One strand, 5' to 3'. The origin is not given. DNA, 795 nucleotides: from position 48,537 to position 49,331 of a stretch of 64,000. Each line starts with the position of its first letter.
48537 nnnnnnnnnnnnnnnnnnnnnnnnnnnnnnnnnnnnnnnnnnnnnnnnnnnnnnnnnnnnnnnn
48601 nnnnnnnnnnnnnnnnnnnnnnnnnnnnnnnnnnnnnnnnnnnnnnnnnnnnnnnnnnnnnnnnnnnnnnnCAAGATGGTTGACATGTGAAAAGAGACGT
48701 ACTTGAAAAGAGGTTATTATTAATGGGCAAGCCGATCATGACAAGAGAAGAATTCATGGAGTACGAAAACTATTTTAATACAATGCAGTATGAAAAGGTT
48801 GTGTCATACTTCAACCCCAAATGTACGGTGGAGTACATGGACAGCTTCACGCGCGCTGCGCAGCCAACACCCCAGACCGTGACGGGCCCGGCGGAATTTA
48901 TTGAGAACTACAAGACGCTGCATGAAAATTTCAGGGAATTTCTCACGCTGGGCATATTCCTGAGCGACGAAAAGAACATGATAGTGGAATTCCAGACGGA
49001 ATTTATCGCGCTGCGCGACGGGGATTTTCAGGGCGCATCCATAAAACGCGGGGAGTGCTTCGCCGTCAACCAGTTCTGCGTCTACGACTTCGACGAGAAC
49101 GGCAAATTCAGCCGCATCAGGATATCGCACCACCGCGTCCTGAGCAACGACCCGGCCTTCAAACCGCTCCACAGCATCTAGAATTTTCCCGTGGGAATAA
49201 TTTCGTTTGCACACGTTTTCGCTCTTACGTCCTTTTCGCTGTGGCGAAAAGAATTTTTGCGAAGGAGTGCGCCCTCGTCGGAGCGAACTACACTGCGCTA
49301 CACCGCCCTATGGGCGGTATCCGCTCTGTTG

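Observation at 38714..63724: Uncharacterised glycyl-radical-enzyme metabolic locus with three Fe-S/flavin ene-reductase paralogues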

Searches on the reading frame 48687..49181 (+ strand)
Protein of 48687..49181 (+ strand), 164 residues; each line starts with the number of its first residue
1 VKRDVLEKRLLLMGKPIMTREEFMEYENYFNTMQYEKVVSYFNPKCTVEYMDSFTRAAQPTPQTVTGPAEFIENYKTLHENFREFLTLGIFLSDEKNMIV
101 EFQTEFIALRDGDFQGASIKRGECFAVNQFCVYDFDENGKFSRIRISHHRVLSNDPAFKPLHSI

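Call 4: search_protein_families(library=pfam, proteins=[window:48687-49181:+])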
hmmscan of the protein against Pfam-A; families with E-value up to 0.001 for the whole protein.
window:48687-49181:+ (164 aa): 0 families

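Call 7: search_protein_families(library=ncbifam, proteins=[window:48687-49181:+])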
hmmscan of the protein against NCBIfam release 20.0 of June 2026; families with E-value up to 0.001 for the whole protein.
window:48687-49181:+ (164 aa): 0 families

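Call 31: search_solved_structures(query=window:48687-49181:+, max_evalue=10)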
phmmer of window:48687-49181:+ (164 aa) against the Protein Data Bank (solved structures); distinct sequences matched with E-value up to 10: 11.
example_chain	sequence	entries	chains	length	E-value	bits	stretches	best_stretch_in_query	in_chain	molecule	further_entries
5o31_r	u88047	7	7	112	0.82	12.6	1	46-109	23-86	NADH dehydrogenase [ubiquinone] 1 alpha subcomplex subunit 7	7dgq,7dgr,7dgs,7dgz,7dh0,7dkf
7qsd_r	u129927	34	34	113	0.83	12.6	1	46-109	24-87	NADH dehydrogenase [ubiquinone] 1 alpha subcomplex subunit 7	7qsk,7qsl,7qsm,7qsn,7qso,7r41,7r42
9smf_r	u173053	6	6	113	0.84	12.6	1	46-109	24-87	NADH dehydrogenase [ubiquinone] 1 alpha subcomplex subunit 7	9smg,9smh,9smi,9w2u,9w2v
5lnk_h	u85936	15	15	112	0.91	12.4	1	46-109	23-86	Mitochondrial complex I, B14.5a subunit | NADH dehydrogenase [ubiquinone] 1 alpha subcomplex subunit 7 | NDUFA7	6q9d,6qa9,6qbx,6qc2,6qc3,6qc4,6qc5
9r01_h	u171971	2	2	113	0.93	12.4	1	46-109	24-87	NADH dehydrogenase [ubiquinone] 1 alpha subcomplex subunit 7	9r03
6zk9_h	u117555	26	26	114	0.95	12.4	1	46-109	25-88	Mitochondrial complex I, B14.5a subunit | Uncharacterized protein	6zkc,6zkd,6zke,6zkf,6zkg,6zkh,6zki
7ak5_r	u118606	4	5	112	1.1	12.2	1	46-105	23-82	NADH dehydrogenase [ubiquinone] 1 alpha subcomplex subunit 7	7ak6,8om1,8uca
6g2j_r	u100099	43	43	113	1.1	12.1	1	46-105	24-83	NADH dehydrogenase [ubiquinone] 1 alpha subcomplex subunit 7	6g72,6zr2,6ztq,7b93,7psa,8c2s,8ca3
7a6g_A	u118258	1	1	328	1.2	12.1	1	38-100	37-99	Putative Proline iminopeptidase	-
5xtb_I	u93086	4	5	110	1.4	11.8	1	48-103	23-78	NADH dehydrogenase [ubiquinone] 1 alpha subcomplex subunit 7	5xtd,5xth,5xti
9cwt_I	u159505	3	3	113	1.5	11.8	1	48-103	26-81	NADH dehydrogenase [ubiquinone] 1 alpha subcomplex subunit 7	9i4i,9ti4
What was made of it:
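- Checked: The 164-aa protein has no Pfam or PDB sequence hit (calls 4, 31).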

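Call 33: find_homologous_proteins(query=window:48687-49181:+, max_evalue=0.001)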
Query window:48687-49181:+ (164 aa): 35 proteins with E <= 0.001 among 44 candidates.
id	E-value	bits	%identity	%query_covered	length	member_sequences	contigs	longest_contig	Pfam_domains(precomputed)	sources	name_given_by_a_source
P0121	1.5e-106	371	99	100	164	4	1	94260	-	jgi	jgi:hypothetical protein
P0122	3.1e-85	302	86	93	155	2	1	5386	-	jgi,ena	-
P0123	1.3e-80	287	83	93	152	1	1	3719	-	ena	-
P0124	9.5e-77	274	78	93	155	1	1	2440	-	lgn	-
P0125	1.1e-75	271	78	91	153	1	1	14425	-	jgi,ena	-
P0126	4.9e-75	268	78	90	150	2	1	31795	-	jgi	jgi:hypothetical protein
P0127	6.6e-75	268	80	93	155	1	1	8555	-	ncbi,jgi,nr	ncbi:MAG: hypothetical protein LBT12_02590 [Oscillospiraceae bacterium]|jgi:hypothetical protein|nr:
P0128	2.1e-73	263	75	93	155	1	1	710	-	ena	-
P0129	2.2e-72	260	72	99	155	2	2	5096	-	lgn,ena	-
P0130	9.5e-72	258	71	93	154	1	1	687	-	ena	-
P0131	1.1e-71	258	78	93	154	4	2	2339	-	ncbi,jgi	jgi:hypothetical protein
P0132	3.4e-71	256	73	93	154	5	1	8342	-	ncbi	-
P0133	7.9e-71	255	72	99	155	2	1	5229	-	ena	-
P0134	7.7e-68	245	74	93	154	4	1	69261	-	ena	-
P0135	2.2e-66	240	73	91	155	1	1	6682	-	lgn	-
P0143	2.8e-61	224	68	91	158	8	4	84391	PF12680.14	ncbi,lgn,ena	-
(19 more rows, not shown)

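Call 34: find_encoding_contigs(protein=P0134, flank=10000, max_places=2)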
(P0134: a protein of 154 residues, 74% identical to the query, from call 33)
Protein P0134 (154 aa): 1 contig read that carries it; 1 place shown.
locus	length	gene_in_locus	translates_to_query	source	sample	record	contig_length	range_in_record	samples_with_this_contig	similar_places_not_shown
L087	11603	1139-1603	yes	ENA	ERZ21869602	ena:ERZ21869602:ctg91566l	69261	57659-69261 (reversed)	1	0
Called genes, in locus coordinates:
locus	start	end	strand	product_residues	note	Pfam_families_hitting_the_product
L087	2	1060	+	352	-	?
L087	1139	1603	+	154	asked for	-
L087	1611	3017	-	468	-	PF05598:DUF772, PF13586:DDE_Tnp_1_2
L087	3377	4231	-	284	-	PF00126:HTH_1, PF03466:LysR_substrate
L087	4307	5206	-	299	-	PF00126:HTH_1, PF03466:LysR_substrate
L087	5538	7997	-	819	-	PF02901:PFL-like, PF01228:Gly_radical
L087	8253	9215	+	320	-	PF01208:URO-D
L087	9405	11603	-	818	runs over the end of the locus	PF02901:PFL-like, PF01228:Gly_radical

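Call 35: find_encoding_contigs(protein=P0143, flank=10000, max_places=3)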
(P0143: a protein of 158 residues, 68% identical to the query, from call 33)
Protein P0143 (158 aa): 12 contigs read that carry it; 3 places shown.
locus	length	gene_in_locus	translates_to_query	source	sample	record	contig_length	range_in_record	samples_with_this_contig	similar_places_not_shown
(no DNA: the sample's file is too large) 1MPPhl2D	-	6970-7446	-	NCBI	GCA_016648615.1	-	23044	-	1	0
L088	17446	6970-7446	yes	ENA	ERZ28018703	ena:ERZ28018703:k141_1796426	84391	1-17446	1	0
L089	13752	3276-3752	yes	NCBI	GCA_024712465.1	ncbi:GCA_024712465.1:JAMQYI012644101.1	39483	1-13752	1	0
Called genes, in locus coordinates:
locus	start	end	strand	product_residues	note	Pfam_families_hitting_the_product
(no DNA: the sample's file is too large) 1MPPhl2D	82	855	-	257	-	PF01656:CbiA, PF02374:ArsA_ATPase, PF13614:AAA_31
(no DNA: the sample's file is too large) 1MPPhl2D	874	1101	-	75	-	-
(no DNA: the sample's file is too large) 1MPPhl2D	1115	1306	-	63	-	PF10133:CooT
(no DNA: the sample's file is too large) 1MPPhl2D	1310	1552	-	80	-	PF26551:DUF8180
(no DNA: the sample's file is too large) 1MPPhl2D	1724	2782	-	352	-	PF01168:Ala_racemase_N, PF00842:Ala_racemase_C (weak)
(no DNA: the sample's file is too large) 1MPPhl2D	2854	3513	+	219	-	PF01966:HD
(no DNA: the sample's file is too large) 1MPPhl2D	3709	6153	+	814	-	PF02901:PFL-like, PF01228:Gly_radical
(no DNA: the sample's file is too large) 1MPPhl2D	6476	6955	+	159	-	-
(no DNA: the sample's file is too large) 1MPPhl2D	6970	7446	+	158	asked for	PF12680:SnoaL_2 (weak)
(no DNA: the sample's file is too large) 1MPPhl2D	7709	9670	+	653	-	PF00724:Oxidored_FMN, PF01262:AlaDh_PNT_C (faint), PF13738:Pyr_redox_3 (faint), PF00890:FAD_binding_2, PF01134:GIDA (weak), PF07992:Pyr_redox_2, PF12831:FAD_oxidored, PF00070:Pyr_redox (weak), +2 more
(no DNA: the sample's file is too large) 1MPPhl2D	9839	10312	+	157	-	PF02559:CarD_TRCF_RID, PF21095:CarD_C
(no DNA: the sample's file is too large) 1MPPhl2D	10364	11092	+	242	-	PF01128:IspD, PF12804:NTP_transf_3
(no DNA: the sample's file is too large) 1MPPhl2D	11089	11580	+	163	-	PF02542:YgbB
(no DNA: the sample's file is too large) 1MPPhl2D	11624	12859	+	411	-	PF07690:MFS_1, PF12832:MFS_1_like (weak), PF07690:MFS_1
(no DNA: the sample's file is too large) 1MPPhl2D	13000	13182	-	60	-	-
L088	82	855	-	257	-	PF01656:CbiA, PF02374:ArsA_ATPase, PF13614:AAA_31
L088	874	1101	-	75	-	-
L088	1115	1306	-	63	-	PF10133:CooT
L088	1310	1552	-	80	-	PF26551:DUF8180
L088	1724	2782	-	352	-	PF01168:Ala_racemase_N, PF00842:Ala_racemase_C (weak)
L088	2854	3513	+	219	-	PF01966:HD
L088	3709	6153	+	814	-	PF02901:PFL-like, PF01228:Gly_radical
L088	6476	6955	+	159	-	-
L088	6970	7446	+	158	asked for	PF12680:SnoaL_2 (weak)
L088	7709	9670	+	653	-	PF00724:Oxidored_FMN, PF01262:AlaDh_PNT_C (faint), PF13738:Pyr_redox_3 (faint), PF00890:FAD_binding_2, PF01266:DAO (faint), PF07992:Pyr_redox_2, PF12831:FAD_oxidored, PF00070:Pyr_redox (weak), +1 more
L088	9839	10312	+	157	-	PF02559:CarD_TRCF_RID, PF21095:CarD_C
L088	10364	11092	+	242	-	PF01128:IspD, PF12804:NTP_transf_3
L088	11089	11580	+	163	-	PF02542:YgbB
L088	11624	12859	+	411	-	PF07690:MFS_1, PF12832:MFS_1_like (weak), PF07690:MFS_1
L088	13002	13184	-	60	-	-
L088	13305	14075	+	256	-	PF01551:Peptidase_M23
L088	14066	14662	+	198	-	PF02163:Peptidase_M50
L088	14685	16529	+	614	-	PF19864:Radical_SAM_N2, PF04055:Radical_SAM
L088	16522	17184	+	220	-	PF10105:DUF2344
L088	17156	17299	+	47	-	-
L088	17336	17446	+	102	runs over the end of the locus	PF01371:Trp_repressor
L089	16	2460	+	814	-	PF02901:PFL-like, PF01228:Gly_radical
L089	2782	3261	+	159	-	-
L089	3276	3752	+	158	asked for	PF12680:SnoaL_2 (weak)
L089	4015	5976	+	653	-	PF00724:Oxidored_FMN, PF01262:AlaDh_PNT_C (faint), PF13738:Pyr_redox_3 (faint), PF00890:FAD_binding_2, PF01134:GIDA (weak), PF07992:Pyr_redox_2, PF12831:FAD_oxidored, PF00070:Pyr_redox (weak), +2 more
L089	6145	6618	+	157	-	PF02559:CarD_TRCF_RID, PF21095:CarD_C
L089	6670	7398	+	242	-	PF01128:IspD, PF12804:NTP_transf_3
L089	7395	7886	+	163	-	PF02542:YgbB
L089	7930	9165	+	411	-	PF07690:MFS_1, PF12832:MFS_1_like (weak), PF07690:MFS_1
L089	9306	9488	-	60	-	-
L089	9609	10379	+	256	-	PF01551:Peptidase_M23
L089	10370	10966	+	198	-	PF02163:Peptidase_M50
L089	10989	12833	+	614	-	PF19864:Radical_SAM_N2, PF04055:Radical_SAM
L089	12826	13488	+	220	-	PF10105:DUF2344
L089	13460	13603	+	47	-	-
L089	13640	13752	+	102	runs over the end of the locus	PF01371:Trp_repressor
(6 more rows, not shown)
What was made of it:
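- On NTF2-like superfamily (SnoaL / ketosteroid isomerase branch): Some homologues carry weak SnoaL or SnoaL_2 hits (calls 33, 35).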

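Call 36: find_encoding_contigs(protein=P0126, flank=10000, max_places=2)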
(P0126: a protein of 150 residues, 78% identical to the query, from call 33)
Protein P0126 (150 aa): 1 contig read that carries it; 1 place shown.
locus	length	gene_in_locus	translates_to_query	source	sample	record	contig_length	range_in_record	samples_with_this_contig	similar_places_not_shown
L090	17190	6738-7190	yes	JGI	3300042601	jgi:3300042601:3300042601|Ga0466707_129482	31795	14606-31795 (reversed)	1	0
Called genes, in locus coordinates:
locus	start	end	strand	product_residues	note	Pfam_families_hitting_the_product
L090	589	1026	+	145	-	PF01488:Shikimate_DH, PF02254:TrkA_N, PF03807:F420_oxidored (weak)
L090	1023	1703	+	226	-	PF02254:TrkA_N, PF02080:TrkA_C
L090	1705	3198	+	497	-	PF02386:TrkH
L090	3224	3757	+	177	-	PF14317:YcxB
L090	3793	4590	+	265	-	-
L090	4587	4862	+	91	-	-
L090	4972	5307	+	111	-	-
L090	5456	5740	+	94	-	-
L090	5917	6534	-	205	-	-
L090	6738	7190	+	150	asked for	-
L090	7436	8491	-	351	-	PF23023:Anti-Pycsar_Apyc1 (weak), PF00753:Lactamase_B, PF12706:Lactamase_B_2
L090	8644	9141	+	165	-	PF04525:LOR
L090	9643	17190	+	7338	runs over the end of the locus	-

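Call 39: find_encoding_contigs(protein=P0125, flank=10000, max_places=2)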
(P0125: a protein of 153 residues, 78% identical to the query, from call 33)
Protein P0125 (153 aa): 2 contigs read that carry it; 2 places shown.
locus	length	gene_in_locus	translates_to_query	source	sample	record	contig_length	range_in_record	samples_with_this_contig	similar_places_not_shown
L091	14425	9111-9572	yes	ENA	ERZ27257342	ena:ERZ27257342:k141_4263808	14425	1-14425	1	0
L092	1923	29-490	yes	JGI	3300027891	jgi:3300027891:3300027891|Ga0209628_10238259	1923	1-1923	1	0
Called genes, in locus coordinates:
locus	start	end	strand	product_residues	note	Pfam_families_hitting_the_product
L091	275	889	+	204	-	-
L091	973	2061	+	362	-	PF03372:Exo_endo_phos (weak)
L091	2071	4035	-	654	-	PF00724:Oxidored_FMN, PF07992:Pyr_redox_2 (weak), PF00890:FAD_binding_2 (weak), PF01266:DAO (weak), PF07992:Pyr_redox_2, PF12831:FAD_oxidored, PF13450:NAD_binding_8 (weak), PF00070:Pyr_redox, +4 more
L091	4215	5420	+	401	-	-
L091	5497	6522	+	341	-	PF02653:BPD_transp_2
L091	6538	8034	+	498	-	PF00005:ABC_tran, PF13304:AAA_21 (faint), PF00005:ABC_tran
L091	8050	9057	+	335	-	PF02653:BPD_transp_2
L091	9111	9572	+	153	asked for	-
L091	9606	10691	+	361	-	PF00037:Fer4 (faint), PF12838:Fer4_7 (weak)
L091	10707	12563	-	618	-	PF00122:E1-E2_ATPase, PF00702:Hydrolase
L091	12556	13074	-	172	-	PF02353:CMAS, PF06325:PrmA, PF13489:Methyltransf_23, PF01209:Ubie_methyltran, PF01728:FtsJ, PF13847:Methyltransf_31, PF08241:Methyltransf_11, PF08242:Methyltransf_12, +2 more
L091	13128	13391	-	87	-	PF02583:Trns_repr_metal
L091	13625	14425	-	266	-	?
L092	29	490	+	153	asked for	-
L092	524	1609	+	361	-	PF00037:Fer4 (faint), PF12838:Fer4_7 (weak)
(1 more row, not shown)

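Call 56: predict_structure(alignment_id=A2)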
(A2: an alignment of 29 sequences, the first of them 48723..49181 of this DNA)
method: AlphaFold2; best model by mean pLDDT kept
length: 152 residues; sequences in the alignment: 29
mean_pLDDT: 88.3   pTM: 0.80
mean pLDDT of the five models: 88.3, 87.3, 86.7, 84.1, 83.7
residues with pLDDT >= 90: 98; 70-90: 42; 50-70: 12; < 50: 0
segments of 3 or more residues with pLDDT < 50: none
pLDDT, mean of each block of 10 residues (from residue 1): 87 95 95 93 72 94 92 94 95 92 85 89 96 79 71 78
secondary structure, 60 per line:
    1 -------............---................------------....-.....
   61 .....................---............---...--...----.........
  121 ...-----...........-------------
elements in order: H8-19 H23-29 E30-38 E51-54 H56-69 E70-81 E85-96 E100-102 E105-107 E112-123 E129-139
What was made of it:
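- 48723..49181 (+): NTF2-like (SnoaL / ketosteroid-isomerase-like) protein of ~152 aa. It belongs to a rare family. The ORF opens at 48687, but homologues start at Met13. AF2 pLDDT 88 (call 56).
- On NTF2-like superfamily (SnoaL / ketosteroid isomerase branch): AF2 pLDDT 88 and pTM 0.80 (call 56).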

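Call 59: fold_search(model_id=the predicted structure, library=pdb)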
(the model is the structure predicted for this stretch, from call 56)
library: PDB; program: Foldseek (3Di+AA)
matches with E <= 10: 938; with E <= 0.001: 422
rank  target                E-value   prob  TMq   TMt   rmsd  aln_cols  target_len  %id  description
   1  3i0y_C                1.4e-06  1.00  0.65  0.72   2.8       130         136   12  Crystal structure of a putative polyketide cyclase (xcc0381) from xanthomonas campestris pv. campestris at 1.50 A reso (released 2009-07-21)
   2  6uae_A                2.2e-06  1.00  0.64  0.78   3.2       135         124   18  Ketosteroid isomerase (C. testosteroni) with truncated & designed loop for precise positioning of a catalytic E38 (released 2020-09-16)
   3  3myt_A                2.3e-06  1.00  0.62  0.74   3.9       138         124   17  Crystal structure of Ketosteroid Isomerase D38HD99N from Pseudomonas testosteroni (tKSI) (released 2011-11-23)
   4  5wqf_F                2.7e-06  1.00  0.58  0.62   3.8       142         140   15  Structure of fungal meroterpenoid isomerase Trt14 (released 2017-07-26)
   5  8yia_B                2.7e-06  1.00  0.61  0.64   6.8       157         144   14  The selenomethionine contained structure of SdnG (released 2025-10-22)
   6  3i0y_B                3.0e-06  1.00  0.65  0.73   2.9       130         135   12  Crystal structure of a putative polyketide cyclase (xcc0381) from xanthomonas campestris pv. campestris at 1.50 A reso (released 2009-07-21)
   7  3mhe_B                3.2e-06  1.00  0.64  0.77   3.2       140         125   17  Crystal Structure of Ketosteroid Isomerase P39A from Pseudomonas Testosteroni (tKSI) (released 2011-11-23)
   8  5wqf_B                3.2e-06  1.00  0.58  0.63   3.5       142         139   15  Structure of fungal meroterpenoid isomerase Trt14 (released 2017-07-26)
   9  3nuv_A                3.4e-06  1.00  0.62  0.74   4.5       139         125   17  Crystal structure of ketosteroid isomerase D38ND99N from Pseudomonas testosteroni (tKSI) with 4-Androstene-3,17-dione  (released 2011-11-23)
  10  3mki_A                3.6e-06  1.00  0.64  0.77   3.9       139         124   16  Crystal Structure of Ketosteroid Isomerase D38ED99N from Pseudomonas Testosteroni (tKSI) (released 2011-11-23)
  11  3m8c_A                4.0e-06  1.00  0.64  0.77   3.9       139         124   16  Crystal Structure of Ketosteroid Isomerase D99N from Pseudomonas Testosteroni (tKSI) with Equilenin Bound (released 2010-04-14)
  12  5bvb_D                4.5e-06  1.00  0.58  0.68   4.2       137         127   15  Engineered Digoxigenin binder DIG5.1a (released 2015-10-28)
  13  1s5a_C                5.0e-06  1.00  0.58  0.61   3.8       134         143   13  Crystal Structure of Putative Isomerase from Bacillus subtilis (released 2004-05-11)
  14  6uae_C                5.3e-06  1.00  0.60  0.72   3.1       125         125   18  Ketosteroid isomerase (C. testosteroni) with truncated & designed loop for precise positioning of a catalytic E38 (released 2020-09-16)
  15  1qjg_A                5.3e-06  1.00  0.62  0.74   4.2       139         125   17  Crystal structure of delta5-3-ketosteroid isomerase from Pseudomonas testosteroni in complex with equilenin (released 1999-11-16)
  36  3i0y_D                8.4e-06  1.00  0.62  0.68   3.5       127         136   12  Crystal structure of a putative polyketide cyclase (xcc0381) from xanthomonas campestris pv. campestris at 1.50 A reso (released 2009-07-21)
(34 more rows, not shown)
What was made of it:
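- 48723..49181 (+): Foldseek hits to 3i0y, KSI, Trt14 and LEH (call 59).
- On NTF2-like superfamily (SnoaL / ketosteroid isomerase branch): Foldseek probability 1.0 and TM 0.6-0.78 to 3i0y, KSI, Trt14 and LEH (call 59).
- Checked: An AlphaFold model (pLDDT 88) matches SnoaL-like, ketosteroid-isomerase and LEH structures (calls 56, 59), so 'NTF2-like' is right.
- NTF2-like fold: AF2 pLDDT 88 with Foldseek hits to KSI and SnoaL (calls 56, 59).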

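Call 60: search_solved_structures(query=A2, max_evalue=10, show_alignments=4)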
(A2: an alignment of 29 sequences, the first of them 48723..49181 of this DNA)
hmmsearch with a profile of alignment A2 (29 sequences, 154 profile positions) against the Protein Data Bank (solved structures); distinct sequences matched with E-value up to 10: 3.
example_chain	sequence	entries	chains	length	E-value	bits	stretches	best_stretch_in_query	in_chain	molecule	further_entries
5lwg_A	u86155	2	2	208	0.32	14.2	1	36-90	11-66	VP1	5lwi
5cdd_A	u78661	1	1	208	0.48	13.6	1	36-90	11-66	Structural polyprotein, VP1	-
5cdc_A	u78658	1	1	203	0.51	13.6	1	36-90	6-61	VP1, Structural polyprotein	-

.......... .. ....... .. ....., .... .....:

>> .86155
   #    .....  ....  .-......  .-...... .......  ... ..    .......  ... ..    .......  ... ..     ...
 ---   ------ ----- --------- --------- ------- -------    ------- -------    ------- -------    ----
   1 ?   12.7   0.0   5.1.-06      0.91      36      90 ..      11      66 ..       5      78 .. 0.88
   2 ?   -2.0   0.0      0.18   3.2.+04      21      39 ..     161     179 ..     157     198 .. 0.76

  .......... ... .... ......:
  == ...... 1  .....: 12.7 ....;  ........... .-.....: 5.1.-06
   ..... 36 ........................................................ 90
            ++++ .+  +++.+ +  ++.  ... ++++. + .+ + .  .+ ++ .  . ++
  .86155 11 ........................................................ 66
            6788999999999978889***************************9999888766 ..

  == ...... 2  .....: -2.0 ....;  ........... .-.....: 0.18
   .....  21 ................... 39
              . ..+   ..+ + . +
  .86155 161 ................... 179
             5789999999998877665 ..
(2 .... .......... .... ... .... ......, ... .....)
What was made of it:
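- Tried and rejected: Sequence searches of the NTF2-like protein against Pfam, NCBIfam and PDB gave nothing (calls 4, 7, 31, 60).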

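Call 62: find_related_loci(query=A2, collection=metagenome_contigs, flank=10000)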
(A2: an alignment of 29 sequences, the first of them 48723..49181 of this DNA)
Query A2 (152 aa) in metagenome_contigs; peptide patterns used: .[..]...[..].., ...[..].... (x = any residue, [..] = any of these).
49 stretches matched a pattern; 17 encode a relative of the query (tblastn E <= 1e-3); 17 distinct loci.
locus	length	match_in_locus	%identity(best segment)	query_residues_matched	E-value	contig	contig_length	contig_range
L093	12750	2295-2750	86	1-152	3e-90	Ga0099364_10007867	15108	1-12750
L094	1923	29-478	78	1-150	3e-84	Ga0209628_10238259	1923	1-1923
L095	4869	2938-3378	77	5-151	2e-77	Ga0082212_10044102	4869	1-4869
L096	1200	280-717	77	5-150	1e-80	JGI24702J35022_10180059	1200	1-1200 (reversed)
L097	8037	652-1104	74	1-152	1e-73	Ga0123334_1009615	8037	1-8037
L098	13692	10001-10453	74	1-152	1e-73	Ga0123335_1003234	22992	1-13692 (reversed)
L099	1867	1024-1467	68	4-152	2e-72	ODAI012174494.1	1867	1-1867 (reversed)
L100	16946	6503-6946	70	4-152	4e-69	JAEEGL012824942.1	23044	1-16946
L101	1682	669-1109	67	5-151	9e-69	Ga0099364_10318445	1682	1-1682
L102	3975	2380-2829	67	1-151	2e-65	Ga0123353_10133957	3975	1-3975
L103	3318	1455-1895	68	4-151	9e-65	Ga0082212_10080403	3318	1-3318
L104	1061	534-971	67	5-151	1e-68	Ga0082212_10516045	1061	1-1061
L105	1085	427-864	66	5-151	5e-68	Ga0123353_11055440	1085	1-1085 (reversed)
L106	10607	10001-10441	66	5-151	3e-63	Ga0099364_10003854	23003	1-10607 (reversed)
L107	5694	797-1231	66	5-150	3e-62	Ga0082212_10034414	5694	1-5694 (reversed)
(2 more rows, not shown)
